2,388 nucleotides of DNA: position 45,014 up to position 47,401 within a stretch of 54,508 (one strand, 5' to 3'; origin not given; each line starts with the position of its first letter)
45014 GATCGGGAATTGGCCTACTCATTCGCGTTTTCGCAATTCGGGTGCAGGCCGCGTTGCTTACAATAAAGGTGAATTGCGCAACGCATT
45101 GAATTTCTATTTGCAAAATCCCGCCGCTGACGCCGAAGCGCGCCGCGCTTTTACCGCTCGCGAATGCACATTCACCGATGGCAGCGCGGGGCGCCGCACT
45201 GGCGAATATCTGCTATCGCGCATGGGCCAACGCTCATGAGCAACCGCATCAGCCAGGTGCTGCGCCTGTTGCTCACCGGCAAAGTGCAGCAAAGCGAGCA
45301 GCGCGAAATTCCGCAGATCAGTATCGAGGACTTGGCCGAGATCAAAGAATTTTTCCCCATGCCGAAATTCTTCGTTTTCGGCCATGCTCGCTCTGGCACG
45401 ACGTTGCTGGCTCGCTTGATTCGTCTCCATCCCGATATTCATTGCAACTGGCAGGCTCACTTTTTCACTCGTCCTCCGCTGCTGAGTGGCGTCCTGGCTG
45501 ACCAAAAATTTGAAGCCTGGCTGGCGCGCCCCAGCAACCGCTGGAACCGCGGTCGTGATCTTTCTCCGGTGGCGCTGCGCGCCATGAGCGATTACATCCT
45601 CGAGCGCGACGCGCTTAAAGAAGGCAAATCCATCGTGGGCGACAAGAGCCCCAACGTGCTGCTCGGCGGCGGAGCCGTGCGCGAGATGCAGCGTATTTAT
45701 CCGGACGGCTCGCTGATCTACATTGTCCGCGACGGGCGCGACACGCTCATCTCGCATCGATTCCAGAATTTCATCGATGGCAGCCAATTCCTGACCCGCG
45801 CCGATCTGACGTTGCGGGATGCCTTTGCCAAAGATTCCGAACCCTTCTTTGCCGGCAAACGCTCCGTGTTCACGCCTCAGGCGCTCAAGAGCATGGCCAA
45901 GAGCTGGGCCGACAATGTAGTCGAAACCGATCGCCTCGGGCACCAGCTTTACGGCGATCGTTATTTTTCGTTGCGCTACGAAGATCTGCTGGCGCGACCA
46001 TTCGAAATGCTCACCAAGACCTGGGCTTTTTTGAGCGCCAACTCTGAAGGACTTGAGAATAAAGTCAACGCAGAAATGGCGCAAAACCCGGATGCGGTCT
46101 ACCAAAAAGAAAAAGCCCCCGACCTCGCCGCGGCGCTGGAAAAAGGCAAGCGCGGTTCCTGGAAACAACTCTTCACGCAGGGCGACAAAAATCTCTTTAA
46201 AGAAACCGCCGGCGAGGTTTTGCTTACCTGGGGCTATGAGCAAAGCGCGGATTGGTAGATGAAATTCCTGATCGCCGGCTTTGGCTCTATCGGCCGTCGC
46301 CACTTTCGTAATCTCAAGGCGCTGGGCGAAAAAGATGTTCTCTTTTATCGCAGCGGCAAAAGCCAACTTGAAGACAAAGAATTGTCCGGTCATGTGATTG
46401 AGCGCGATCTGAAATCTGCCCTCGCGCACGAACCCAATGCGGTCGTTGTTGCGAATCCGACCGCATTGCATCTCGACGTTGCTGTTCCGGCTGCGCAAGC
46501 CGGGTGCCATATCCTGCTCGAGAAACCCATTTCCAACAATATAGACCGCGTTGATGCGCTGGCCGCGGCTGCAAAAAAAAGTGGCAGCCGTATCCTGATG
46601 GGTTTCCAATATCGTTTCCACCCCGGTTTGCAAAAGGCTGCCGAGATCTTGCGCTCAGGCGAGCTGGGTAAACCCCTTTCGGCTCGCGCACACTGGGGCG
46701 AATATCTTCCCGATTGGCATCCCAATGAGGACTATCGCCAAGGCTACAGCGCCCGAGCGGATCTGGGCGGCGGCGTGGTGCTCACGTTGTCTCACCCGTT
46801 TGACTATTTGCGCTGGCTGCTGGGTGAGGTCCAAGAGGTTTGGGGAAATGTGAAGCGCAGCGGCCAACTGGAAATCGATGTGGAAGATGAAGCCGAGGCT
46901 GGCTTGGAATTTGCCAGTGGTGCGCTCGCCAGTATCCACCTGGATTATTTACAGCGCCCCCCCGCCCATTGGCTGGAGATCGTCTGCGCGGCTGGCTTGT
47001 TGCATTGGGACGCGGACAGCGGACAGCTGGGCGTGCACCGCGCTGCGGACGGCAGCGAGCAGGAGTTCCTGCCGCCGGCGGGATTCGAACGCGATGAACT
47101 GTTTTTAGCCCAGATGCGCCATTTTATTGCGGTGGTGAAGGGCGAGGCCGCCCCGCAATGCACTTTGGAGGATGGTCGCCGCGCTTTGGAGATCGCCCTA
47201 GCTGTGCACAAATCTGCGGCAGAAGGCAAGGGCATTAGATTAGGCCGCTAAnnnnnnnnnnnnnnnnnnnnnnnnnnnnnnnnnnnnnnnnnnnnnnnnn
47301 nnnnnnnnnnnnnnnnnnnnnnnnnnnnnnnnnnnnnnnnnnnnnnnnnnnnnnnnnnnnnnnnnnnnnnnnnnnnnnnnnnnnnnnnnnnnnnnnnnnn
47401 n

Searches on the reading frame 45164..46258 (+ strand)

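Call 48: search_protein_families(library=pfam, proteins=[window:45164-46258:+], max_evalue=0.0001)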
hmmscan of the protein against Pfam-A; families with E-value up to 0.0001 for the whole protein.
window:45164-46258:+ (364 aa): 2 families
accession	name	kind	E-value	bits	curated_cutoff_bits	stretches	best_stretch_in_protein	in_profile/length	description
PF13469.12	Sulfotransfer_3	-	1.1e-20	75.2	27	1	67-290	1-210/216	Sulfotransferase family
PF00685.33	Sulfotransfer_1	-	2e-09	37.7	22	1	67-352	2-250/255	Sulfotransferase domain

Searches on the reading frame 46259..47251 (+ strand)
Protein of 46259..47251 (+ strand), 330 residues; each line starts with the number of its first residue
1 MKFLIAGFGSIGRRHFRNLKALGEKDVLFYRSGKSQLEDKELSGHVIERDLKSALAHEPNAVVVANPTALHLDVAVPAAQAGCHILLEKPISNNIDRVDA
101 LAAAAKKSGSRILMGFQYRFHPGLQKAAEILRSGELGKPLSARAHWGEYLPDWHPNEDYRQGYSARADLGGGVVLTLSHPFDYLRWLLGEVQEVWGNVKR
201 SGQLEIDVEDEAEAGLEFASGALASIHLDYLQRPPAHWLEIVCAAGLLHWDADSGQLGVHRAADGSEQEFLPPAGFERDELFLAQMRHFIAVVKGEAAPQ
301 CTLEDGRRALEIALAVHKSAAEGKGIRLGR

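Call 48: search_protein_families(library=pfam, proteins=[window:46259-47251:+], max_evalue=0.0001)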
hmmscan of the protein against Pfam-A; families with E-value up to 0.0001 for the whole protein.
window:46259-47251:+ (330 aa): 3 families
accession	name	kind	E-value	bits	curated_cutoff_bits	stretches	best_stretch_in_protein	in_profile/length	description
PF22725.1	GFO_IDH_MocA_C3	-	4.7e-22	78.7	27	1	125-248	2-123/124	GFO/IDH/MocA C-terminal domain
PF01408.29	GFO_IDH_MocA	-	4e-16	60.2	24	1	2-116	2-120/120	Oxidoreductase family, NAD-binding Rossmann fold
PF02894.22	GFO_IDH_MocA_C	-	2.3e-14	54.1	22.9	1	129-327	2-217/218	Oxidoreductase family, C-terminal alpha/beta domain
